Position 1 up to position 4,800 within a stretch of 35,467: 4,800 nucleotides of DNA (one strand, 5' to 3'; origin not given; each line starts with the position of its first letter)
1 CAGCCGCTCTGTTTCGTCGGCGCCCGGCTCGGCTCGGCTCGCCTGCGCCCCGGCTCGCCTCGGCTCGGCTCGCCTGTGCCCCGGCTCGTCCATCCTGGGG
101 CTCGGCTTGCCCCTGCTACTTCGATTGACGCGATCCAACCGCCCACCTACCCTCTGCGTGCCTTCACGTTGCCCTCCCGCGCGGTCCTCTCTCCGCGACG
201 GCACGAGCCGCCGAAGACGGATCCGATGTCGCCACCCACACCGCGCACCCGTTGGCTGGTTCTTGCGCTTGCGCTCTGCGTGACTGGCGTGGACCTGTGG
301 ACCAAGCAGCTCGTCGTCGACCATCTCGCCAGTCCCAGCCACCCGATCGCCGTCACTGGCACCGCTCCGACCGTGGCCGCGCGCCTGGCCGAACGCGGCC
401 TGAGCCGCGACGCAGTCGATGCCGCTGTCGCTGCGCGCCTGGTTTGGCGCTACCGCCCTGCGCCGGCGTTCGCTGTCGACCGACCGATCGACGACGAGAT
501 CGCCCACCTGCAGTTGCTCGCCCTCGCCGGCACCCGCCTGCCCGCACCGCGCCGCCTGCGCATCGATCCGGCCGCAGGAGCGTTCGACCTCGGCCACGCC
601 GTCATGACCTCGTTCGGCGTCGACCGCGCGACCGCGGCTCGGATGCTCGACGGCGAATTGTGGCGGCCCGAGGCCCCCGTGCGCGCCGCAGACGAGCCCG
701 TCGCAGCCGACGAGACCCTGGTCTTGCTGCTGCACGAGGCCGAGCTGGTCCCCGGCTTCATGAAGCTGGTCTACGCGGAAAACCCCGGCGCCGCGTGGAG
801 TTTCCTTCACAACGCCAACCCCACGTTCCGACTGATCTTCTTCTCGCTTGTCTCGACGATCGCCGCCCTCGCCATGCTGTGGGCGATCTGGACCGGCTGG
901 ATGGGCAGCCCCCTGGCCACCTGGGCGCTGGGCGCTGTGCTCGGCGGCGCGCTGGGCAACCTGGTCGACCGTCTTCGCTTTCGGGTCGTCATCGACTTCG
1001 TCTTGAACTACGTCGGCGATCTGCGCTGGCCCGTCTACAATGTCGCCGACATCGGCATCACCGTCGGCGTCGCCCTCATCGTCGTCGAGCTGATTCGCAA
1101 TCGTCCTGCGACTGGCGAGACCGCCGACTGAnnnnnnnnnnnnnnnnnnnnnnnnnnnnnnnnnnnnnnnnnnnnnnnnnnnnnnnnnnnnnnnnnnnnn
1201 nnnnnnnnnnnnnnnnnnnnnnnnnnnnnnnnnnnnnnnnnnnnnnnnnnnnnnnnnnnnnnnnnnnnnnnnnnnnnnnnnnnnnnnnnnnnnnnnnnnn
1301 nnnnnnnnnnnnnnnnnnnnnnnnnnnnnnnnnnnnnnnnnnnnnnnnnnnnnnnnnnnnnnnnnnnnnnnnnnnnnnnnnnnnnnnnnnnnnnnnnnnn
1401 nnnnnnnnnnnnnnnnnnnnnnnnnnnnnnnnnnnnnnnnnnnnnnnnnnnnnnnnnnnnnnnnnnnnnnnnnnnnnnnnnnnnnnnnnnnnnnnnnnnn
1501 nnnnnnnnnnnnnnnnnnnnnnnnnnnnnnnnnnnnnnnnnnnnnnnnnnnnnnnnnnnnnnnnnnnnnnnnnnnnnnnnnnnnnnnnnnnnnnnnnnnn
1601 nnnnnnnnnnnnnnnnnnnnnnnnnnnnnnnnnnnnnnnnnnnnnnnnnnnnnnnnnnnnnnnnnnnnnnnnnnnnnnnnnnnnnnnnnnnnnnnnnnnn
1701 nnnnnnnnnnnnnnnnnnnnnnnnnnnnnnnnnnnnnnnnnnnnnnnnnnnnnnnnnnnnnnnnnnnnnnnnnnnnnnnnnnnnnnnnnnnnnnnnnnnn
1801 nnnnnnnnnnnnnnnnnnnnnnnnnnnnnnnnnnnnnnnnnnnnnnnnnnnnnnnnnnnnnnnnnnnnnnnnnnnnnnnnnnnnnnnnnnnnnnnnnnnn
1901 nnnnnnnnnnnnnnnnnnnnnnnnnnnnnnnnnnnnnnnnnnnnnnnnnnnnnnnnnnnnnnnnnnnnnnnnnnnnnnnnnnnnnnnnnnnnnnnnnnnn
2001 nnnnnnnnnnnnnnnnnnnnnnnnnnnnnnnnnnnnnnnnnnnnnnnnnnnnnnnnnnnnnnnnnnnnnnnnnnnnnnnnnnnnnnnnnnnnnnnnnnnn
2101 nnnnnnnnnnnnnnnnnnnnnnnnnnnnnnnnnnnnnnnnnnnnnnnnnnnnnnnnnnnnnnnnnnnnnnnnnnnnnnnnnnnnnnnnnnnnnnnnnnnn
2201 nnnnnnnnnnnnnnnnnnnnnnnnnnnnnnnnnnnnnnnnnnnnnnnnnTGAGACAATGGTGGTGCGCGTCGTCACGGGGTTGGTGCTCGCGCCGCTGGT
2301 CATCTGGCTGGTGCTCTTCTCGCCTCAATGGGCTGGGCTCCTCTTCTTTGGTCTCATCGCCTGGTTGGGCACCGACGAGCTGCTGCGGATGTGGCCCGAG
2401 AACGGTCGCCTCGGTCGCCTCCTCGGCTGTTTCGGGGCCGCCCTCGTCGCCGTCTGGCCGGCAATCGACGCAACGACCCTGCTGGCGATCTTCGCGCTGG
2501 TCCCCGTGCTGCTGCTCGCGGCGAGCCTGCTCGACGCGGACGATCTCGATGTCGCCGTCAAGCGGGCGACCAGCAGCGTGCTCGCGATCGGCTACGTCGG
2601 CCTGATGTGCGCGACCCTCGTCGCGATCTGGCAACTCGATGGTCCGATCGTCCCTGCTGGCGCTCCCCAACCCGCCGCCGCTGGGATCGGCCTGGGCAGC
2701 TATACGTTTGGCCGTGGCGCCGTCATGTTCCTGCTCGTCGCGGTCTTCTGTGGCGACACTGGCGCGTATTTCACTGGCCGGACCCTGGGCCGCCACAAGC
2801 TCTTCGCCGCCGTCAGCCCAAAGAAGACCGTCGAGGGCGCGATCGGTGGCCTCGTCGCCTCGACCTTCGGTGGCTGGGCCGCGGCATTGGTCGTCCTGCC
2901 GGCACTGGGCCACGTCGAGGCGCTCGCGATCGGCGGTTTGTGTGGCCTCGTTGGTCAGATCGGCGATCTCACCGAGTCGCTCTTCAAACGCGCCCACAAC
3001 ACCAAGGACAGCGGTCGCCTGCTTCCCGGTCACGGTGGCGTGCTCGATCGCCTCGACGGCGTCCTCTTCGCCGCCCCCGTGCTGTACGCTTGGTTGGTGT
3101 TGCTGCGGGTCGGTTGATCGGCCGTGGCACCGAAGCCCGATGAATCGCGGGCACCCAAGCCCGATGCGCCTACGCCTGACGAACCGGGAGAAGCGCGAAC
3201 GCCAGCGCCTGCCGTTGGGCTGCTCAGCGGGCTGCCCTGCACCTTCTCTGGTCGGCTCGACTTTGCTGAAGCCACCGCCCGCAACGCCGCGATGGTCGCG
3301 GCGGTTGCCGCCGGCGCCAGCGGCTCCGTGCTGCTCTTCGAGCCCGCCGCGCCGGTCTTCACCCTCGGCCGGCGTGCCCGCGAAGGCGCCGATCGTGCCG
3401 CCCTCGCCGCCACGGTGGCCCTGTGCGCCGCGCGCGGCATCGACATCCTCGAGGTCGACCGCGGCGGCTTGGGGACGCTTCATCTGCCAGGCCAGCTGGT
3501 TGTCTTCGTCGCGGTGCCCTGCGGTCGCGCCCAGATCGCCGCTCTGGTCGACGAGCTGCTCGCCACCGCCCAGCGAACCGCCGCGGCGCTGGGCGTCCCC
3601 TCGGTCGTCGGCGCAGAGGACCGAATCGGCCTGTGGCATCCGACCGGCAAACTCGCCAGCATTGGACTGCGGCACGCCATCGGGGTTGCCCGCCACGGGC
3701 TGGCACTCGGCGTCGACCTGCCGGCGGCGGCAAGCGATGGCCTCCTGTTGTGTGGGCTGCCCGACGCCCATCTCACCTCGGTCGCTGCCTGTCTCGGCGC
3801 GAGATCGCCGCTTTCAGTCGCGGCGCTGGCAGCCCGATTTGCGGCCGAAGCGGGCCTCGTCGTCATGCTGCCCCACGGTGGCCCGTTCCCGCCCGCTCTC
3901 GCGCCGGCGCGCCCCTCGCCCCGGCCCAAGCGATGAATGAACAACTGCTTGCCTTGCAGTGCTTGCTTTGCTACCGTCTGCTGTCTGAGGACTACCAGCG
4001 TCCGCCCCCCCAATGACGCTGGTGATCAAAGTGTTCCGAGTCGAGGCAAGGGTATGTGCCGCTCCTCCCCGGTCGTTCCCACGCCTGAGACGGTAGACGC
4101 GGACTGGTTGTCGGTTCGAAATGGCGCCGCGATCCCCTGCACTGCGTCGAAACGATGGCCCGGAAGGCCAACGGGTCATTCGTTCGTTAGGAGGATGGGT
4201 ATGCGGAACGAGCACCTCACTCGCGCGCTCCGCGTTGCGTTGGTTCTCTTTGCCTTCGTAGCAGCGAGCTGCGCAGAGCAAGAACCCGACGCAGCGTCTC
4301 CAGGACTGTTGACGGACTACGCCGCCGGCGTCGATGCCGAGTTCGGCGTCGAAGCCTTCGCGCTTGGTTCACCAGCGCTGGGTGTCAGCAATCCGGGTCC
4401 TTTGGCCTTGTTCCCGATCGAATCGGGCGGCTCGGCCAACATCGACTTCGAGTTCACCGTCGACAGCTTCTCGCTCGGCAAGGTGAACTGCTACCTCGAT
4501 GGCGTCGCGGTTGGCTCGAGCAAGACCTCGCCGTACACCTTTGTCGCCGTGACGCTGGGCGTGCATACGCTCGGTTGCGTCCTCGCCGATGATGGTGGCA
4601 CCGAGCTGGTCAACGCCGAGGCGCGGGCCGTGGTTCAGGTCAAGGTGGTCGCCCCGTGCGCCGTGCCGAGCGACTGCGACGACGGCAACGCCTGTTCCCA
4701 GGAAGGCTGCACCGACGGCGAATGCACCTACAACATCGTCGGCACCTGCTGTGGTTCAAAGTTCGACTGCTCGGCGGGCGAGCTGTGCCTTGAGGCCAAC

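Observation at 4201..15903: One 11.7-kb gene encodes a ~3,900-aa Cys/Asp-rich lipoprotein with a composite architecture I cannot match to any characterised protein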

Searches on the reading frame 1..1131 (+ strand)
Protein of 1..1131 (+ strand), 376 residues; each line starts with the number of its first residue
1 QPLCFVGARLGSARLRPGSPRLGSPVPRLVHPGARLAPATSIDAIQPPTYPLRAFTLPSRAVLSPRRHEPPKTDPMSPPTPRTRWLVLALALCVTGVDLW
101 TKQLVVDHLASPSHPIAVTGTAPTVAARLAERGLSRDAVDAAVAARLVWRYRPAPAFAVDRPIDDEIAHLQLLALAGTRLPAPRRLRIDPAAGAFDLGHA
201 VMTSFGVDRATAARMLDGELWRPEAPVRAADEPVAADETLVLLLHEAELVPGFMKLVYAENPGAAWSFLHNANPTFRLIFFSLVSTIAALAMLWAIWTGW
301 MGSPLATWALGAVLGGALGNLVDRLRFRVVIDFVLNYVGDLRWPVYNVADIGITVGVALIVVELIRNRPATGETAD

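Call 17: search_protein_families(library=pfam, proteins=[window:1-1131:+], max_evalue=0.001)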
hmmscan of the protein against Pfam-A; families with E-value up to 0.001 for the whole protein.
window:1-1131:+ (376 aa): 1 family
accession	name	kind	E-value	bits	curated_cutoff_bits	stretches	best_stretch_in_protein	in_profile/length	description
PF01252.23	Peptidase_A8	-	2.3e-30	106.1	25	1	245-365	24-141/142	Signal peptidase (SPase) II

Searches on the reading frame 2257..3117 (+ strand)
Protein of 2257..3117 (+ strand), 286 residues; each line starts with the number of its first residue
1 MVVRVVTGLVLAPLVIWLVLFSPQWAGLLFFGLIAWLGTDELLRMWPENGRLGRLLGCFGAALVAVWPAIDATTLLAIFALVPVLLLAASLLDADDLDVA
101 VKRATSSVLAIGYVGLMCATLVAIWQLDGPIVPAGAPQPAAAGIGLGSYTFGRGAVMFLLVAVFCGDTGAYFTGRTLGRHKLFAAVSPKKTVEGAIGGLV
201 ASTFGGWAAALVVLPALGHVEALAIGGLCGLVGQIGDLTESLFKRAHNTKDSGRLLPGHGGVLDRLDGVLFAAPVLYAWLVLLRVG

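Call 17: search_protein_families(library=pfam, proteins=[window:2257-3117:+], max_evalue=0.001)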
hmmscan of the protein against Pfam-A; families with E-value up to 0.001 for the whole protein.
window:2257-3117:+ (286 aa): 1 family
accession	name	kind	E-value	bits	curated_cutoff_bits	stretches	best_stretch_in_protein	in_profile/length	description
PF01148.25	CTP_transf_1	-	8.4e-54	183.6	24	1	3-281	2-262/264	Cytidylyltransferase family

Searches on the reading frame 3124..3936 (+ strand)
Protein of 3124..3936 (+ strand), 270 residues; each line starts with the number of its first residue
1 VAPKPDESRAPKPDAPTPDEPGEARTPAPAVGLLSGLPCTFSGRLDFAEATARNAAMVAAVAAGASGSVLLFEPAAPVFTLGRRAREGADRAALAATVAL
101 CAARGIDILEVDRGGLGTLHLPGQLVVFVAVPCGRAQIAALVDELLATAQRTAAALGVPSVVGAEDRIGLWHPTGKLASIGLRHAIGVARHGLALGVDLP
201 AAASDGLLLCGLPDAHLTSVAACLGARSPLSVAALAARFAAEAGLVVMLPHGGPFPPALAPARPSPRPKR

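Call 17: search_protein_families(library=pfam, proteins=[window:3124-3936:+], max_evalue=0.001)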
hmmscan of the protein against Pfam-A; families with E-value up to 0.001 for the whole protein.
window:3124-3936:+ (270 aa): 1 family
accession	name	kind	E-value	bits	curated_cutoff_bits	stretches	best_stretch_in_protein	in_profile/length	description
PF21948.1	LplA-B_cat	-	1.9e-17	64.3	27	1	47-242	2-198/200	Lipoyl protein ligase A/B catalytic domain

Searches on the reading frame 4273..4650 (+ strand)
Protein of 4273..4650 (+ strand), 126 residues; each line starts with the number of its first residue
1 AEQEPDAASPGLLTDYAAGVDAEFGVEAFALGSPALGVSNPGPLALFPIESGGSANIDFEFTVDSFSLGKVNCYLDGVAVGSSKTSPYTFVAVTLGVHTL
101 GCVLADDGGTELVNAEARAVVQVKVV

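Call 9: search_protein_families(library=pfam, proteins=[window:4273-4650:+], max_evalue=1)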
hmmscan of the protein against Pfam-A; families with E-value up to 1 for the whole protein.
window:4273-4650:+ (126 aa): 1 family
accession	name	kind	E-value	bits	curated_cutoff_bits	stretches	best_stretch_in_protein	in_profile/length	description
PF17957.7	Big_7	-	0.00032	21.7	24.1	1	50-99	15-67/70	Bacterial Ig domain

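Call 10: search_protein_families(library=ncbifam, proteins=[window:4273-4650:+], max_evalue=1)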
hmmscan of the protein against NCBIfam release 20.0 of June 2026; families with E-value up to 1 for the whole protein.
window:4273-4650:+ (126 aa): 0 families
